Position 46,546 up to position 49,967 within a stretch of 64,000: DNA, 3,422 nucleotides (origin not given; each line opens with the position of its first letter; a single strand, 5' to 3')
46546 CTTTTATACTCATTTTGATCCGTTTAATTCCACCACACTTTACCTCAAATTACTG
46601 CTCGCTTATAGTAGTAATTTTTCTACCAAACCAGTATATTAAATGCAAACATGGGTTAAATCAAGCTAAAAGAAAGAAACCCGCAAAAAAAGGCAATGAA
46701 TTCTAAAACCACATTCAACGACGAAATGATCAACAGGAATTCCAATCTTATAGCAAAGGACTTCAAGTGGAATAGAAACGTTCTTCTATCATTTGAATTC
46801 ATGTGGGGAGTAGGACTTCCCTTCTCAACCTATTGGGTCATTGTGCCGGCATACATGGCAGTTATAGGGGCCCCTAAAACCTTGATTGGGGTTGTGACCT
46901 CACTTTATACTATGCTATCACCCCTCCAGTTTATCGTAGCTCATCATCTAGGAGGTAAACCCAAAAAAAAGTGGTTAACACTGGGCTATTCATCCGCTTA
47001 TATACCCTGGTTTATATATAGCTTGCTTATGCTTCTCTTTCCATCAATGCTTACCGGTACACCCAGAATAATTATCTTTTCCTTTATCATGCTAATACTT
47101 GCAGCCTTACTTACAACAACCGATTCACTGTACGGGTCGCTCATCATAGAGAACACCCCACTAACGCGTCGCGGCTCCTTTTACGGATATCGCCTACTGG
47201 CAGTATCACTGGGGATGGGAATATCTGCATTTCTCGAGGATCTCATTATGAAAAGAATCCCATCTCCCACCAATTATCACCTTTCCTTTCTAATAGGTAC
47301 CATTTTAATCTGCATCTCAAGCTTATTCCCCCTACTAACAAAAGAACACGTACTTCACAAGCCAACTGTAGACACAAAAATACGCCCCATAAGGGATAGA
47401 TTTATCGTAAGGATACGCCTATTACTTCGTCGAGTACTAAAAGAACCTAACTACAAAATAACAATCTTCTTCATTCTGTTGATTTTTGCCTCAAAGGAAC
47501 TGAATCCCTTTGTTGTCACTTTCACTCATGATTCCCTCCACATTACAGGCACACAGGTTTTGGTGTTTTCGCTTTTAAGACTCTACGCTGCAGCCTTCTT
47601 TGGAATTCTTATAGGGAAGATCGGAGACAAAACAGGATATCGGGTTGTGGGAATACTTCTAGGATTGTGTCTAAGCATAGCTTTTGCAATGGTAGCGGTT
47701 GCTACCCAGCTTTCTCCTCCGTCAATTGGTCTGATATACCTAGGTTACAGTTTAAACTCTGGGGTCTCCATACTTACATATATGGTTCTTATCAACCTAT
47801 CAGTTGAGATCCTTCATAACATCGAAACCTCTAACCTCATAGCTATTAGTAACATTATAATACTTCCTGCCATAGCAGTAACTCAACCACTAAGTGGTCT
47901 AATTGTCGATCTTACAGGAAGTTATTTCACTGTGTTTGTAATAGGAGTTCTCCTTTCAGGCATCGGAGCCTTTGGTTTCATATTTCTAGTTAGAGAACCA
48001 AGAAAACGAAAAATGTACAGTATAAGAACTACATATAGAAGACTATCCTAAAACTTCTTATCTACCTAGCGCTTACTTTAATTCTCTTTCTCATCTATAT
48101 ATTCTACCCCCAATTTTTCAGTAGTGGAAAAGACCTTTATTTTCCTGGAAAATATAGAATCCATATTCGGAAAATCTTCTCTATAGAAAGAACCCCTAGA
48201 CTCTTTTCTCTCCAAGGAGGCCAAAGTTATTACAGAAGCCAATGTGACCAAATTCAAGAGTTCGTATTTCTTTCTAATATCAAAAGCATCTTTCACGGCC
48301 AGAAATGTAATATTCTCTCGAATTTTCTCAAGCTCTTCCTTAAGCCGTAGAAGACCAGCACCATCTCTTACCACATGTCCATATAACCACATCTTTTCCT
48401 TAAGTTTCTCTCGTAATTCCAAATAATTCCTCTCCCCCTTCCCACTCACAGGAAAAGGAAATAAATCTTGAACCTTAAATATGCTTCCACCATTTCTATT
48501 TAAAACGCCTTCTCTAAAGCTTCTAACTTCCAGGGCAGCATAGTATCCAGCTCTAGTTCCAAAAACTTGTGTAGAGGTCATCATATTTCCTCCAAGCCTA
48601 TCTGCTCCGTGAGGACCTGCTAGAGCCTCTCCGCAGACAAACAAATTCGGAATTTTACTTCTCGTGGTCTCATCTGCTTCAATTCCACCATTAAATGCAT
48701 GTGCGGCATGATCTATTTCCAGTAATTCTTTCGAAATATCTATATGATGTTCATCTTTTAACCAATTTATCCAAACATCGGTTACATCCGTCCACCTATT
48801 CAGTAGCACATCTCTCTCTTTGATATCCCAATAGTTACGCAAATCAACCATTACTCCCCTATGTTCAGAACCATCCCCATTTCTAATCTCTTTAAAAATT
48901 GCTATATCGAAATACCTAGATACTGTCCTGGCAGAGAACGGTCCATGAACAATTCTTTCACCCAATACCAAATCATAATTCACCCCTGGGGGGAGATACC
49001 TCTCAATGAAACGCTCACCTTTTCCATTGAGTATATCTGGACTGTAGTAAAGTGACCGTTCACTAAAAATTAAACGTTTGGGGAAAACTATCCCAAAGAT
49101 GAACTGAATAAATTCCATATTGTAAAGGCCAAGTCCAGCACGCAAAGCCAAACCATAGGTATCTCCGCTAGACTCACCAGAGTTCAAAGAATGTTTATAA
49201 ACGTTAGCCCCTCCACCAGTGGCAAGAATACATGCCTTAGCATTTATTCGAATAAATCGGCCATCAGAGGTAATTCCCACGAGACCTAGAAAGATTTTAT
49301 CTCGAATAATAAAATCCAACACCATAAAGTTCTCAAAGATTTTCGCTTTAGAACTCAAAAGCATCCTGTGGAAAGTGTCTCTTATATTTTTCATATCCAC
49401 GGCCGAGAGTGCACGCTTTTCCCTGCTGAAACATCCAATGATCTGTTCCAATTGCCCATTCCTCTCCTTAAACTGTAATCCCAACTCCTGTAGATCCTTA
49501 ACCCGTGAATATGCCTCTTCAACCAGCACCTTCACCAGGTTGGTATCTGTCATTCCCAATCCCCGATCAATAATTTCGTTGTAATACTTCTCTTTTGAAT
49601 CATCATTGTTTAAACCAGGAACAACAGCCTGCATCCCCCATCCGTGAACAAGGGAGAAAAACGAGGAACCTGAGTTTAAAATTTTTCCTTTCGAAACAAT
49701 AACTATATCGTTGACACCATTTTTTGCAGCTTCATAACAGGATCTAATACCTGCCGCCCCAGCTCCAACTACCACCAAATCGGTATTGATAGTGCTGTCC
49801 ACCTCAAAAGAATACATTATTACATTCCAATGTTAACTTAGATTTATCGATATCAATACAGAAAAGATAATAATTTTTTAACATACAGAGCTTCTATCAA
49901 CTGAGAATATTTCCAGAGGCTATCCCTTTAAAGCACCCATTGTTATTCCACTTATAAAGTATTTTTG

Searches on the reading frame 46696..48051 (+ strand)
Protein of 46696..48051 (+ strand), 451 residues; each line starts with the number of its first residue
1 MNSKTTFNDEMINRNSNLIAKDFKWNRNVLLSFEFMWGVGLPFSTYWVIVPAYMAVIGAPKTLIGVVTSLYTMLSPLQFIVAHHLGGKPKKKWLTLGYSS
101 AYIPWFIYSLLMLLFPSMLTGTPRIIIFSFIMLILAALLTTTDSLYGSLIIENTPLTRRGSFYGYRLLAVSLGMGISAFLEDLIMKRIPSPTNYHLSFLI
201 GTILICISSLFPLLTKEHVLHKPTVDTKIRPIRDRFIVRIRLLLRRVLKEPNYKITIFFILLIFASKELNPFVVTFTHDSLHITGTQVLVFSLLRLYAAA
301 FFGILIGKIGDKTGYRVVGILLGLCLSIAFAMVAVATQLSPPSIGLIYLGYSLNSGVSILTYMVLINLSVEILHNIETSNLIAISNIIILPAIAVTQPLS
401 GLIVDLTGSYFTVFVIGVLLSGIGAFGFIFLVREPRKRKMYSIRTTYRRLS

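Call 4: search_protein_families(library=pfam, proteins=[window:46696-48051:+], max_evalue=0.001)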
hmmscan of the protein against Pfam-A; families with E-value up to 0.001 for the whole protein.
window:46696-48051:+ (451 aa): 1 family
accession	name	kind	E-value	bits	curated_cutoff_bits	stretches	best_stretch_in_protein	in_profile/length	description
PF07690.21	MFS_1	-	3.3e-15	56.3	33.4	1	39-370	8-323/347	Major Facilitator Superfamily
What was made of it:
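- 46696..48051 (+): MFS transporter, rare and specific to this clade. PF07690 (call 4).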

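Call 11: search_protein_families(library=ncbifam, proteins=[window:46696-48051:+], max_evalue=0.00001)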
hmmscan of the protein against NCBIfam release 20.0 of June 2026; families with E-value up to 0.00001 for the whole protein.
window:46696-48051:+ (451 aa): 0 families

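Call 62: find_homologous_proteins(query=window:46696-48051:+, max_evalue=1e-10)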
Query window:46696-48051:+ (451 aa): 9 proteins with E <= 1e-10 among 8000 candidates.
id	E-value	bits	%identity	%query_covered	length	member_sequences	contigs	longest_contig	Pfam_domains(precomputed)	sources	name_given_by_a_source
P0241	2.5e-286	968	100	100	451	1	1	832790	PF07690.22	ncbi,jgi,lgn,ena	-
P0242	1.8e-252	856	88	98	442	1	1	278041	PF07690.22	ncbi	-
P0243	1.3e-250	850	90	96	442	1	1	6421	PF07690.22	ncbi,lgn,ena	-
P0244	3.1e-98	348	38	94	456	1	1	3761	PF07690.22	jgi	-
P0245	1.4e-90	323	35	99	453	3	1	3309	PF13347.13,PF07690.22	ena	-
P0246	7.4e-68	248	34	97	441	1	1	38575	PF07690.22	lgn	-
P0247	2.3e-65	239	33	96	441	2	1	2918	PF07690.22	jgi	jgi:MFS family permease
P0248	2.7e-64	236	33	95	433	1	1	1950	PF07690.22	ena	-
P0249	4.4e-63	232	33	96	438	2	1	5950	PF13347.13,PF07690.22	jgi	-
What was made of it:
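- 46696..48051 (+): Only 9 homologues at E<=1e-10 (call 62).
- Tried and rejected: It is too rare to say (9 homologues, call 62).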

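Call 63: find_encoding_contigs(protein=P0246, flank=10000, max_places=1)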
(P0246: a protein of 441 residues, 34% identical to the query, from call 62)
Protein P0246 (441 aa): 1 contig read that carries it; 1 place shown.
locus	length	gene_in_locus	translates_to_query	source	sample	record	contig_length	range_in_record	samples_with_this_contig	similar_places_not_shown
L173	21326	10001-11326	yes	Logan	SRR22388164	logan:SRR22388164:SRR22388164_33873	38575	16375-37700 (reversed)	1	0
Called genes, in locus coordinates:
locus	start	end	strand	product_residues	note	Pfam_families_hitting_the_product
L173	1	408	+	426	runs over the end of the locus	?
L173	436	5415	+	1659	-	PF00005:ABC_tran (faint), PF02463:SMC_N (faint), PF03193:RsgA_GTPase (faint), PF13191:AAA_16 (faint), PF13401:AAA_22 (faint), PF13476:AAA_23 (faint), PF13481:AAA_25 (faint), PF13555:AAA_29 (faint), +9 more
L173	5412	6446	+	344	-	PF13243:SQHop_cyclase_C (faint)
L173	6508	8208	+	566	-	PF03485:Arg_tRNA_synt_N, PF00750:tRNA-synt_1d, PF05746:DALR_1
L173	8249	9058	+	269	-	PF04254:DUF432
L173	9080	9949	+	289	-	PF21088:MS_channel_1st, PF00924:MS_channel_2nd, PF21082:MS_channel_3rd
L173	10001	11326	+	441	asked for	PF07690:MFS_1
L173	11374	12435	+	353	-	PF10282:Lactonase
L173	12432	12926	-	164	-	PF00300:His_Phos_1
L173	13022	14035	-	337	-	PF08240:ADH_N, PF16912:Glu_dehyd_C (faint), PF00107:ADH_zinc_N, PF13602:ADH_zinc_N_2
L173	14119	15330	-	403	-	PF00685:Sulfotransfer_1, PF13469:Sulfotransfer_3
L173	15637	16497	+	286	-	-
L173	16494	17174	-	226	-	PF12728:HTH_17 (weak), PF00359:PTS_EIIA_2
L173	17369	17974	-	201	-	-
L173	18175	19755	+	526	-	PF02056:Glyco_hydro_4, PF11975:Glyco_hydro_4C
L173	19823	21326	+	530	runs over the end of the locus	PF08668:HDOD, PF01966:HD, PF00512:HisKA (faint)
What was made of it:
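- Tried and rejected: One distant homologue sits near a sulfotransferase (L173, call 63); this is anecdotal.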

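Call 64: find_encoding_contigs(protein=P0243, flank=10000, max_places=2)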
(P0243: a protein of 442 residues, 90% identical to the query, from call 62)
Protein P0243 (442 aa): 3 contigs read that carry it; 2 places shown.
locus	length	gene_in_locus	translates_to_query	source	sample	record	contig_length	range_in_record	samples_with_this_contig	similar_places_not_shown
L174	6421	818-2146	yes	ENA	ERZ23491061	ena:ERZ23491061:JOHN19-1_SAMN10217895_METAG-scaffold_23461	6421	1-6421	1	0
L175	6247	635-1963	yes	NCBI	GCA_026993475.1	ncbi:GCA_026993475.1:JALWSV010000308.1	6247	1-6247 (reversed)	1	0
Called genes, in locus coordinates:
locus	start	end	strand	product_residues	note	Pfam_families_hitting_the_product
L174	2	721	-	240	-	?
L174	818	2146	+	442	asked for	PF07690:MFS_1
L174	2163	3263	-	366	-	PF01408:GFO_IDH_MocA, PF22725:GFO_IDH_MocA_C3 (faint)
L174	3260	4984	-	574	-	PF00890:FAD_binding_2, PF01946:Thi4 (faint), PF03486:HI0933_like (faint), PF07992:Pyr_redox_2 (faint), PF12831:FAD_oxidored (weak), PF02910:Succ_DH_flav_C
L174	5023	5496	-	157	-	PF00528:BPD_transp_1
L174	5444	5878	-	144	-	-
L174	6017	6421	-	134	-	?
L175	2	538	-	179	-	?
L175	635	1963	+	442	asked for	PF07690:MFS_1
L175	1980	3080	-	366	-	PF01408:GFO_IDH_MocA, PF22725:GFO_IDH_MocA_C3 (faint)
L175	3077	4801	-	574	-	PF00890:FAD_binding_2, PF01946:Thi4 (faint), PF03486:HI0933_like (faint), PF07992:Pyr_redox_2 (faint), PF12831:FAD_oxidored (weak), PF02910:Succ_DH_flav_C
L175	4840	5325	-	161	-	PF00528:BPD_transp_1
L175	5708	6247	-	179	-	?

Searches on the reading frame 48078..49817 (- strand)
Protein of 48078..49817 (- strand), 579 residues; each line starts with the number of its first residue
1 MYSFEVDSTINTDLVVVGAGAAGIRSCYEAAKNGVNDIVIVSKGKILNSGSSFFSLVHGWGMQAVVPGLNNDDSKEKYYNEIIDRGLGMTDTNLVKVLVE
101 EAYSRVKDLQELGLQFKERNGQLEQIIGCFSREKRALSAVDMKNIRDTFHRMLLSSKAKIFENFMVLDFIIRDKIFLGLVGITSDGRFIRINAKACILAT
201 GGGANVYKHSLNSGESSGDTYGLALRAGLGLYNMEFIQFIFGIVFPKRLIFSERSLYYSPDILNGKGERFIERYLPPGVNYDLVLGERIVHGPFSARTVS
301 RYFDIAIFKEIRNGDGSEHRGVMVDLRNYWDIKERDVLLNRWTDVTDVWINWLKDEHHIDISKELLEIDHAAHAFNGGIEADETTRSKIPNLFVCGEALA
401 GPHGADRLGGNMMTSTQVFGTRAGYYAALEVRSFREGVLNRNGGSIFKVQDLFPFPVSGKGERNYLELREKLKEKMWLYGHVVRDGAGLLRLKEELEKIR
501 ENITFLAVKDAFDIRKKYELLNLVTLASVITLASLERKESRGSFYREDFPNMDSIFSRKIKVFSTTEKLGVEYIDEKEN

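Call 4: search_protein_families(library=pfam, proteins=[window:48078-49817:-], max_evalue=0.001)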
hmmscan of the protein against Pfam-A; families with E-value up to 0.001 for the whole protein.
window:48078-49817:- (579 aa): 9 families
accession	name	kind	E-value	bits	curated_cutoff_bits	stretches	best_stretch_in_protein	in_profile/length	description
PF00890.30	FAD_binding_2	-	4.2e-36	125.5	20.4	1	13-411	1-412/414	FAD binding domain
PF02910.25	Succ_DH_flav_C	-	2.7e-14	53.7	20.8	1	469-554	1-91/130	Fumarate reductase flavoprotein C-term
PF07992.20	Pyr_redox_2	-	1.5e-07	31.6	26.1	0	13-59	2-48/291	Pyridine nucleotide-disulphide oxidoreductase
PF01946.23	Thi4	-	1.8e-07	31.1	26.2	0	5-40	11-47/235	Thi4 family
PF01266.30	DAO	-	2.9e-06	27.5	27.9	1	13-115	1-115/353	FAD dependent oxidoreductase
PF12831.13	FAD_oxidored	-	1.2e-05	25.3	27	1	13-204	1-148/416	FAD dependent oxidoreductase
PF03486.20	HI0933_like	-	2e-05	24.6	50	0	13-44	2-33/244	HI0933-like protein Rossmann domain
PF13738.12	Pyr_redox_3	-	2.8e-05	23.9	30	1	15-51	1-37/305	Pyridine nucleotide-disulphide oxidoreductase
PF01134.28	GIDA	-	0.00092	18.8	22.1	0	13-43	1-31/391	Glucose inhibited division protein A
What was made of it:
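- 48078..49817 (-): FrdA/SdhA/TfrA-like FAD flavoprotein with no partner subunits nearby. PF00890 and PF02910 (call 4).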

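Call 11: search_protein_families(library=ncbifam, proteins=[window:48078-49817:-], max_evalue=0.00001)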
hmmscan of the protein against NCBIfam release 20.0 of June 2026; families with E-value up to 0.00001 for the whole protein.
window:48078-49817:- (579 aa): 32 families (the best 25 are shown)
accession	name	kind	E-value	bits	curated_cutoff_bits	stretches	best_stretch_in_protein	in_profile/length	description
NF004900.0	PRK06263.1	equivalog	3.2e-82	276.9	718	1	7-562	3-534/546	fumarate reductase (CoM/CoB) subunit TfrA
TIGR01812.1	sdhA_frdA_Gneg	subfamily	4.1e-67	226.9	567.3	1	13-555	1-534/568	succinate dehydrogenase or fumarate reductase, flavoprotein subunit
NF004724.0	PRK06069.1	subfamily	1.4e-63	215.1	826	1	9-573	3-562/577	succinate dehydrogenase/fumarate reductase flavoprotein subunit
NF005866.0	PRK07803.1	equivalog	9e-61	205.8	819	1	11-567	8-586/631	fumarate reductase/succinate dehydrogenase flavoprotein subunit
NF005867.0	PRK07804.1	equivalog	5.3e-55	186.7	639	2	9-246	16-254/548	L-aspartate oxidase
NF005037.0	PRK06452.1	equivalog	1.3e-52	179.2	862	1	10-554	4-531/566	succinate dehydrogenase flavoprotein subunit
TIGR01816.1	sdhA_forward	equivalog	1.9e-52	178.2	727.35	1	13-558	4-546/584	succinate dehydrogenase flavoprotein subunit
TIGR00551.1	nadB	equivalog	4.2e-51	174.1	452.75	1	12-550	3-489/489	L-aspartate oxidase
NF005636.0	PRK07395.1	subfamily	1e-49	169.2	723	1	9-557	10-542/560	L-aspartate oxidase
NF006686.0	PRK09231.1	equivalog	3.7e-49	167.7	854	1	9-564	3-556/598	fumarate reductase (quinol) flavoprotein subunit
NF005978.0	PRK08071.1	equivalog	5.5e-48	163.6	621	2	12-240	4-226/514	L-aspartate oxidase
TIGR01176.1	fum_red_Fp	equivalog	1e-46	159.8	932.7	1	9-562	1-552/580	fumarate reductase (quinol) flavoprotein subunit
NF005701.0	PRK07512.1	equivalog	3.8e-46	157.5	528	2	9-239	7-232/516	L-aspartate oxidase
NF004613.0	PRK05945.1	equivalog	6.6e-45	153.8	824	1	11-573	3-560/575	succinate dehydrogenase/fumarate reductase flavoprotein subunit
NF006567.0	PRK09077.1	equivalog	4.3e-43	147.3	629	2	8-244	5-247/537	L-aspartate oxidase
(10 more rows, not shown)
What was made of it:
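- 48078..49817 (-): NCBIfam TfrA 277 bits, below the 718 cut-off (call 11).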

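Call 31: search_solved_structures(query=window:48078-49817:-, max_evalue=1e-20)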
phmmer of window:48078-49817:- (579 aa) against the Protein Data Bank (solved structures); distinct sequences matched with E-value up to 1e-20: 31.
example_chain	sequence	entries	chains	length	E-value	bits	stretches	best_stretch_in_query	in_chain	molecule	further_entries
7d6v_A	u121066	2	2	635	5.1e-47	164.2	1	12-558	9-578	Succinate dehydrogenase subunit A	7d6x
6lum_A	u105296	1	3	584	2.1e-37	132.5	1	12-555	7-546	Succinate dehydrogenase subunit A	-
3cir_A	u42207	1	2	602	1e-32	117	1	9-548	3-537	Fumarate reductase flavoprotein subunit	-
3p4p_A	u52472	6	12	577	1.2e-32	116.8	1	9-548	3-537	Fumarate reductase flavoprotein subunit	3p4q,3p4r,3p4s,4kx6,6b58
2b76_A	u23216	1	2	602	1.3e-32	116.7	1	9-548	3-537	Fumarate reductase flavoprotein subunit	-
1kf6_A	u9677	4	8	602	1.5e-32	116.5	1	9-548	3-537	FUMARATE REDUCTASE FLAVOPROTEIN | Fumarate reductase flavoprotein subunit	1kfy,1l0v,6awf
5vpn_A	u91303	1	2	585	2.4e-32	115.8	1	9-548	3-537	Fumarate reductase flavoprotein subunit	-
9lig_A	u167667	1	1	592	2.1e-30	109.4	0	12-278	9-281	Succinate dehydrogenase [ubiquinone] flavoprotein subunit, mitochondrial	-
9kps_A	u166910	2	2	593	2.1e-30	109.4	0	12-278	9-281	Succinate dehydrogenase [ubiquinone] flavoprotein subunit, mitochondrial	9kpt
9kq3_A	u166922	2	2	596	2.1e-30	109.4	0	12-278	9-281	Succinate dehydrogenase [ubiquinone] flavoprotein subunit, mitochondrial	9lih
9qdl_A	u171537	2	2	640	2.8e-30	109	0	12-278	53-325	Succinate dehydrogenase [ubiquinone] flavoprotein subunit, mitochondrial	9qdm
1nek_A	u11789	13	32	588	3e-30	108.9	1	12-553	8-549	Succinate dehydrogenase flavoprotein subunit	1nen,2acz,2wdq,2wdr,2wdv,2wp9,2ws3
9fq7_2M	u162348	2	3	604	4.5e-30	108.3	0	13-278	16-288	Succinate dehydrogenase [ubiquinone] flavoprotein subunit, mitochondrial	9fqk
9fzl_2M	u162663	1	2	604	4.5e-30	108.3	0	13-278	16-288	Succinate dehydrogenase [ubiquinone] flavoprotein subunit, mitochondrial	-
4ysx_A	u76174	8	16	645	5.3e-30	108.1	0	13-278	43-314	Succinate dehydrogenase flavoprotein | Succinate dehydrogenase [ubiquinone] flavoprotein subunit, mitochondrial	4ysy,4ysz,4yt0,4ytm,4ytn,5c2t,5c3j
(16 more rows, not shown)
